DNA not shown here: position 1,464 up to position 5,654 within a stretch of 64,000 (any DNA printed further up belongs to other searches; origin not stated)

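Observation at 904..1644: Membrane fatty-acid desaturase gene nested inside the tail-fibre operon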

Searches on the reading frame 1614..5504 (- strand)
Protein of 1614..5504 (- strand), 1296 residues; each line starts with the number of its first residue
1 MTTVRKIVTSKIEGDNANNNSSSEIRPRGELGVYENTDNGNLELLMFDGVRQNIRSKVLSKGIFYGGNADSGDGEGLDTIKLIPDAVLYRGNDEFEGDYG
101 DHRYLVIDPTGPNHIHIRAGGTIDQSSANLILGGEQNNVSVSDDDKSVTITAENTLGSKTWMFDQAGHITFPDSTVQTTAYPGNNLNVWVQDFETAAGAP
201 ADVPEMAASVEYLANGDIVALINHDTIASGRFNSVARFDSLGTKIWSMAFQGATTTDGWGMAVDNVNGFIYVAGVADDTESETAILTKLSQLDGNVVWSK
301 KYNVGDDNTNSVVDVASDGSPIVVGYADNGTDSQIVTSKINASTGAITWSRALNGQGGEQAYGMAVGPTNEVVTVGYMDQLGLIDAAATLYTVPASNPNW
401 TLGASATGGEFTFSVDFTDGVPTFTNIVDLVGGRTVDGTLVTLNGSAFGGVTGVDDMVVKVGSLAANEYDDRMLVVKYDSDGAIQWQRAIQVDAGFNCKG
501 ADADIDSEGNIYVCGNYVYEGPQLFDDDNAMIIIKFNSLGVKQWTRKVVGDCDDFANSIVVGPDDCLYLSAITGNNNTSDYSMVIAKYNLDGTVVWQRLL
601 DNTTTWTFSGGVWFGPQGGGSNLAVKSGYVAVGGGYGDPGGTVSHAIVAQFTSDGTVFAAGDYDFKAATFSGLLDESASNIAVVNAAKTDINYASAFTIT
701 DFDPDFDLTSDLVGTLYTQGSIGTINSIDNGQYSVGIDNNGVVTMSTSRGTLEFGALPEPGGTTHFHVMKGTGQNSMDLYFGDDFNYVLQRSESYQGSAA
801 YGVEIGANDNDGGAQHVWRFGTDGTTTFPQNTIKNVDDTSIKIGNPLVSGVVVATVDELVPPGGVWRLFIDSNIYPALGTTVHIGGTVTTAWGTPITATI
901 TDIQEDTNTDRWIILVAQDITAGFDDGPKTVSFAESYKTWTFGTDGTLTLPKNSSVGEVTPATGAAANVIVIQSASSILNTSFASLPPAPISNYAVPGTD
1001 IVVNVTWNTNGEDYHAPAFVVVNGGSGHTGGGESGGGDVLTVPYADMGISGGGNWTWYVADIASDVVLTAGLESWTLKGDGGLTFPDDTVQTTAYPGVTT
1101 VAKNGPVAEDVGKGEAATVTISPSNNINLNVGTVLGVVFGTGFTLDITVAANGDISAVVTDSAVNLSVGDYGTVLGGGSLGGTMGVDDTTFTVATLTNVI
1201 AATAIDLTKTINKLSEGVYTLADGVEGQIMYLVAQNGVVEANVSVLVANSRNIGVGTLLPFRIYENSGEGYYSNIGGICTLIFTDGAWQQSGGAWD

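Call 12: search_protein_families(library=phrogs, proteins=[window:1614-5504:-], max_evalue=0.001)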
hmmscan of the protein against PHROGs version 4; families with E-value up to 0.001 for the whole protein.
window:1614-5504:- (1296 aa): 0 families

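Call 30: search_protein_families(library=pfam, proteins=[window:1614-5504:-], max_evalue=0.01)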
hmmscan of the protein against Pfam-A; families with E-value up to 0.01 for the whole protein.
window:1614-5504:- (1296 aa): 0 families

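Call 62: search_solved_structures(query=window:1614-5504:-, max_evalue=0.01)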
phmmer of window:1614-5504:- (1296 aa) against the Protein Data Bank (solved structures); distinct sequences matched with E-value up to 0.01: 0.
